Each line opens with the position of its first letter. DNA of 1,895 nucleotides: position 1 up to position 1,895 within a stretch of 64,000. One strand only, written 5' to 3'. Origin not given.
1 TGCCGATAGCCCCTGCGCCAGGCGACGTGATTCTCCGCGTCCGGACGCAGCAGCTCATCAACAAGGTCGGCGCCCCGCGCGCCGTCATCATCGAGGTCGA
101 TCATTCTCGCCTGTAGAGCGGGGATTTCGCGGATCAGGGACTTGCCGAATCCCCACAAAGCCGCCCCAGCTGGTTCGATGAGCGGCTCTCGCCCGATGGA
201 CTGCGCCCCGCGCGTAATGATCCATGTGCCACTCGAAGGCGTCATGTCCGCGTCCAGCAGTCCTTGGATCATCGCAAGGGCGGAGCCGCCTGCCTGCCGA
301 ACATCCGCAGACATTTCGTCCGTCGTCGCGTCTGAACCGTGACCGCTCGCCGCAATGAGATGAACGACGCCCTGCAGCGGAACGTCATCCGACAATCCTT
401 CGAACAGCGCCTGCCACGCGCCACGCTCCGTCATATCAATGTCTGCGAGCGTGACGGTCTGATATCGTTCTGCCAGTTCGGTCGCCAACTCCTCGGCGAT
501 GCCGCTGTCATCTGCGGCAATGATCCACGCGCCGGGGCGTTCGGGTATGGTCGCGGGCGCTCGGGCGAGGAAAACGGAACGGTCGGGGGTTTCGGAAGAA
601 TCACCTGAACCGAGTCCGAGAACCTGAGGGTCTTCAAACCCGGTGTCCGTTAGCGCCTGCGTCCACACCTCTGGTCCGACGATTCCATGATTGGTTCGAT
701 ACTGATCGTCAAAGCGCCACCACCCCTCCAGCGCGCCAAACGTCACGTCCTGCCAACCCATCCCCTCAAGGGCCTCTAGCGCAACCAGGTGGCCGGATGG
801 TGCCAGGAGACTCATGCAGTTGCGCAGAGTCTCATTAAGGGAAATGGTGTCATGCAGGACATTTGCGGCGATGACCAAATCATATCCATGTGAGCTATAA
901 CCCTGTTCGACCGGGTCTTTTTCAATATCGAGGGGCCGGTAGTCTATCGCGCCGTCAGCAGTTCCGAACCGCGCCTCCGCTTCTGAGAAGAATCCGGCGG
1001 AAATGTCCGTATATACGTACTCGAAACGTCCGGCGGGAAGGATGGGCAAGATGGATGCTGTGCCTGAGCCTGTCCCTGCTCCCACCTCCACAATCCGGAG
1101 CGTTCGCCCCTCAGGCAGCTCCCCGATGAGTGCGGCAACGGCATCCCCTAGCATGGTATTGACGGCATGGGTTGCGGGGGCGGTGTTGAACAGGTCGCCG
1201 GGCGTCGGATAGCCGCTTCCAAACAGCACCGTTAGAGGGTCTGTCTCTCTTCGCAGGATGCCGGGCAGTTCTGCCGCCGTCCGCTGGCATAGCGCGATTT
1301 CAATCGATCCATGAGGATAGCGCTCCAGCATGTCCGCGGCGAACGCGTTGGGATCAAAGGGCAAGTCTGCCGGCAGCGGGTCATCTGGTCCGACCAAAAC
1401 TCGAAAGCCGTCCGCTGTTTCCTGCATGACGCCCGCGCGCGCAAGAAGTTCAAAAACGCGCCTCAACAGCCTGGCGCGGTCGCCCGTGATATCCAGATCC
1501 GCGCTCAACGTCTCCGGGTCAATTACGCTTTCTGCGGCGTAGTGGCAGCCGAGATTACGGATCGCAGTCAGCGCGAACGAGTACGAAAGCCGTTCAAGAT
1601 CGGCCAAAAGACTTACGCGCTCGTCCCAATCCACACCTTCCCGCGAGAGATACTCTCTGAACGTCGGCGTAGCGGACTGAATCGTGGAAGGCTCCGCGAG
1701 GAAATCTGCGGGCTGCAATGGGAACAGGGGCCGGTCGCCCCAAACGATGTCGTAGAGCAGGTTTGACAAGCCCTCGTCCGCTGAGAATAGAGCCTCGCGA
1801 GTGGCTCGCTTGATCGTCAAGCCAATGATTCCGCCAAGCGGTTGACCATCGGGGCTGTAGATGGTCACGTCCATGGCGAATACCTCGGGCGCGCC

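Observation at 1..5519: Type I PKS module beginning directly with KS and containing a C-methyltransferase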

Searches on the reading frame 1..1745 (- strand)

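Call 47: search_solved_structures(query=window:1-1745:-, max_evalue=0.001, show_alignments=3)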
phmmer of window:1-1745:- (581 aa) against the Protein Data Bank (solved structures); distinct sequences matched with E-value up to 0.001: 10.
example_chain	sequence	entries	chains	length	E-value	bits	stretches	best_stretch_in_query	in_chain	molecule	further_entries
5thy_A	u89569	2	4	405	5.7e-62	213.3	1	12-395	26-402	CurJ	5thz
6kjg_A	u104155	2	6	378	6.9e-33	117.2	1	212-372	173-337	Dual-functional monooxygenase/methyltransferase psoF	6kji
7dmb_A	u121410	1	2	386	2.3e-32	115.5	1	215-380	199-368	Putative methyltransferase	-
6cca_A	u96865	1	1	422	2.4e-32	115.4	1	49-395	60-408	DisA protein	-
6d6y_A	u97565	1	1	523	2.9e-30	108.5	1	49-379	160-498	AprA Methyltransferase 2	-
7cpx_A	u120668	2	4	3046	8.6e-29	103.7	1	152-371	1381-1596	Lovastatin nonaketide synthase, polyketide synthase component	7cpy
5mpt_A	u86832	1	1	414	1.4e-25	93.1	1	138-370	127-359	Citrinin polyketide synthase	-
6w7s_A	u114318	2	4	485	3.9e-06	28.9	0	413-480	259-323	EryAI | KR1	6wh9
2fr0_A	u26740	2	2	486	5.2e-06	28.5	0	413-480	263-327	Erythromycin synthase, EryAI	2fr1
9fce_A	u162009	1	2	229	0.00026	22.9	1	215-328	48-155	SAM dependent methyltransferase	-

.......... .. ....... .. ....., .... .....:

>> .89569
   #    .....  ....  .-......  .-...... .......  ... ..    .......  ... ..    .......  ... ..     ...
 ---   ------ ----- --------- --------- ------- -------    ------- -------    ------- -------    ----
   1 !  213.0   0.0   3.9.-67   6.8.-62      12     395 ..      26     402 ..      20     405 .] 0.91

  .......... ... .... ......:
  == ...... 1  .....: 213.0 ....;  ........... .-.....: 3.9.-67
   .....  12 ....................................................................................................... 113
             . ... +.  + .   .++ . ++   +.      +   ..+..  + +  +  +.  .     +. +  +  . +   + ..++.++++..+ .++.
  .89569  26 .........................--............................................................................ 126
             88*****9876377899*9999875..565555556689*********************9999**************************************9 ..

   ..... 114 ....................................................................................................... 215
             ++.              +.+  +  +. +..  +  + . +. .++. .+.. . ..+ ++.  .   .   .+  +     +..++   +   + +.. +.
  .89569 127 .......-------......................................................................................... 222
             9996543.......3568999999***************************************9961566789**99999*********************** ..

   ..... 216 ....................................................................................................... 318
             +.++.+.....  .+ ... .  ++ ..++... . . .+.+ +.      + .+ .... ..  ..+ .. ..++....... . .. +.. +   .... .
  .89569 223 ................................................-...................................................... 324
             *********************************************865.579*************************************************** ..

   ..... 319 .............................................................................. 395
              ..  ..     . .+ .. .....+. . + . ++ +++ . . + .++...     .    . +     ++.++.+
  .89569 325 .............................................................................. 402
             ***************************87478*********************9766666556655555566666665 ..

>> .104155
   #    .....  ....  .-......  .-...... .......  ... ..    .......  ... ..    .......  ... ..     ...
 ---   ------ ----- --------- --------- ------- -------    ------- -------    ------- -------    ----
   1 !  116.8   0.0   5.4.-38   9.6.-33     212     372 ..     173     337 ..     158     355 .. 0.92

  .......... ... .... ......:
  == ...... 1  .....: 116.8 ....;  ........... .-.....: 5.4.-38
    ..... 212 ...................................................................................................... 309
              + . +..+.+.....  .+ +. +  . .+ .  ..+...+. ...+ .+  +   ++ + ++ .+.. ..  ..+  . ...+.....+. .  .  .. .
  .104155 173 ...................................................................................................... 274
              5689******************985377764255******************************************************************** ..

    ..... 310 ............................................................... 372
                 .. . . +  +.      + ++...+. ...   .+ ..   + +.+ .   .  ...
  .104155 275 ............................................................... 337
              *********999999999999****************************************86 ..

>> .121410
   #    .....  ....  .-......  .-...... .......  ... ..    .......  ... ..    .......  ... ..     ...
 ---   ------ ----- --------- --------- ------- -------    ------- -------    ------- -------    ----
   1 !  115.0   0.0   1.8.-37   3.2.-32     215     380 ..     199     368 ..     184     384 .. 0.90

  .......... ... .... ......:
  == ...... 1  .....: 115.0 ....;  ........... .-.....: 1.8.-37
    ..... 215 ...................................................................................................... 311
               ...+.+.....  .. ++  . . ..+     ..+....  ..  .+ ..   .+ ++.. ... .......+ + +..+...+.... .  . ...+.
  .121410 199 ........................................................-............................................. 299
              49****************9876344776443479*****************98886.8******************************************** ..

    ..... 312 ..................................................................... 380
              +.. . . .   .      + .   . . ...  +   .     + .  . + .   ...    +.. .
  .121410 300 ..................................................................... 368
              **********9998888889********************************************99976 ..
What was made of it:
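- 561..1712 (-): SAM-dependent C-methyltransferase, lid plus core (residues 1270-1653). It has motif I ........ and the putative catalytic pair His1556 and Glu1582. End-to-end match to the CurJ C-MT structure 5THY, E = 6e-62 (call 47).
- Checked: Residues 1270-1653 match the solved CurJ C-methyltransferase (5THY) end to end, E = 6e-62 (call 47).
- Full-length match to the CurJ C-MT structure: call 47.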
